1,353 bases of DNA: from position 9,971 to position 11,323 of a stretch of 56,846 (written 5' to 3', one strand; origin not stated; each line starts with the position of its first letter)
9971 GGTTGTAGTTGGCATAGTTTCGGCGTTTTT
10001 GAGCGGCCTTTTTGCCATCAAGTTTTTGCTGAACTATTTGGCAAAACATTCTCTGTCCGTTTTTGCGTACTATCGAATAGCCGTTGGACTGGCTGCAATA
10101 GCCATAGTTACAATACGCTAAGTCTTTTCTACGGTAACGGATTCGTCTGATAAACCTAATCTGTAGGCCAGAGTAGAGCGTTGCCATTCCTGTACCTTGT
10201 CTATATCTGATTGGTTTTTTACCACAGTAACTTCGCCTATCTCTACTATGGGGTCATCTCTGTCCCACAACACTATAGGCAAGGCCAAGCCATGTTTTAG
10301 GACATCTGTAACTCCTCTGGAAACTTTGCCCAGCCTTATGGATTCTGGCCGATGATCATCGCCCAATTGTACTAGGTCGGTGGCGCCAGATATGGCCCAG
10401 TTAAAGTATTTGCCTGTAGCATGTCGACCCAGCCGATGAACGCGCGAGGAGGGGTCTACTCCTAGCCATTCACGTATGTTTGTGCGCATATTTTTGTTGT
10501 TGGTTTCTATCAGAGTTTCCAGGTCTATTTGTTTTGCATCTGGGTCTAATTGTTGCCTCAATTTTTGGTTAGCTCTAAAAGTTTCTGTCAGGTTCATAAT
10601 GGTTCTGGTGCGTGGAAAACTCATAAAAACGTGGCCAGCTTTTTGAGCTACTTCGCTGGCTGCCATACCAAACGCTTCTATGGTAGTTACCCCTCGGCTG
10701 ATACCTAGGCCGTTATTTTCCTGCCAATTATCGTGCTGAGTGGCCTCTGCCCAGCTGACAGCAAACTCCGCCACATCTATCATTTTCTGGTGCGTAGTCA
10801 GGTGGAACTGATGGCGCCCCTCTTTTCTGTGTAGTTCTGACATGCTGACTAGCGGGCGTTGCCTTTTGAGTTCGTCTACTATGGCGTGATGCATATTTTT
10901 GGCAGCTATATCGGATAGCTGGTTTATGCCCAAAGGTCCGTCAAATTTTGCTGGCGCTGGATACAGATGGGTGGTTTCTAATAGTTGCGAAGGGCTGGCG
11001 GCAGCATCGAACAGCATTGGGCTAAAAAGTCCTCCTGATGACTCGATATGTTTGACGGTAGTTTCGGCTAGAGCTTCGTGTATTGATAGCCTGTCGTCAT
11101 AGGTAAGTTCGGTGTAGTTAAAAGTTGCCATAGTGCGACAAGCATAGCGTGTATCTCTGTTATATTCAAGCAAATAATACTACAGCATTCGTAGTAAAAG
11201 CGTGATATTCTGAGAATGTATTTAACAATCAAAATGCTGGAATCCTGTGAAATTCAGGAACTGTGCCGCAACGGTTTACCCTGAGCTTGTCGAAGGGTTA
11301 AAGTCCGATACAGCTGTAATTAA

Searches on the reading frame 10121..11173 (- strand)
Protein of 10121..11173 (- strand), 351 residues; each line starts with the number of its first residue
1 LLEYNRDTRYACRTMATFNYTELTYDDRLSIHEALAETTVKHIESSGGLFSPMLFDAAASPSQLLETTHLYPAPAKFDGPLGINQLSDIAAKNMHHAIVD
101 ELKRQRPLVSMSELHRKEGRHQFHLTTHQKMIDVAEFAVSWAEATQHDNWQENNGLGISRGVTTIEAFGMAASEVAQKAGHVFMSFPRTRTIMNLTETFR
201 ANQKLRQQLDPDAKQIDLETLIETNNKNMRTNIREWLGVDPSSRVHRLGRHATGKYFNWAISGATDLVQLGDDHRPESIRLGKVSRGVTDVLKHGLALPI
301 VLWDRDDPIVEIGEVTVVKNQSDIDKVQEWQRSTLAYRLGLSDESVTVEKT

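Call 16: search_protein_families(library=pfam, proteins=[window:10121-11173:-], max_evalue=0.001)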
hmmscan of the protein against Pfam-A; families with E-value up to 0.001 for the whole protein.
window:10121-11173:- (351 aa): 0 families

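Call 54: search_protein_families(library=pfam, proteins=[window:10121-11173:-], max_evalue=10)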
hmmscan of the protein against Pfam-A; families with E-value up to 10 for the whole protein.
window:10121-11173:- (351 aa): 1 family
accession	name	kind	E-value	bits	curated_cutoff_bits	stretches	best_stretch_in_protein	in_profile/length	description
PF03829.18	PTSIIA_gutA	-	0.11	12.8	25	1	133-190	32-89/113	PTS system glucitol/sorbitol-specific IIA component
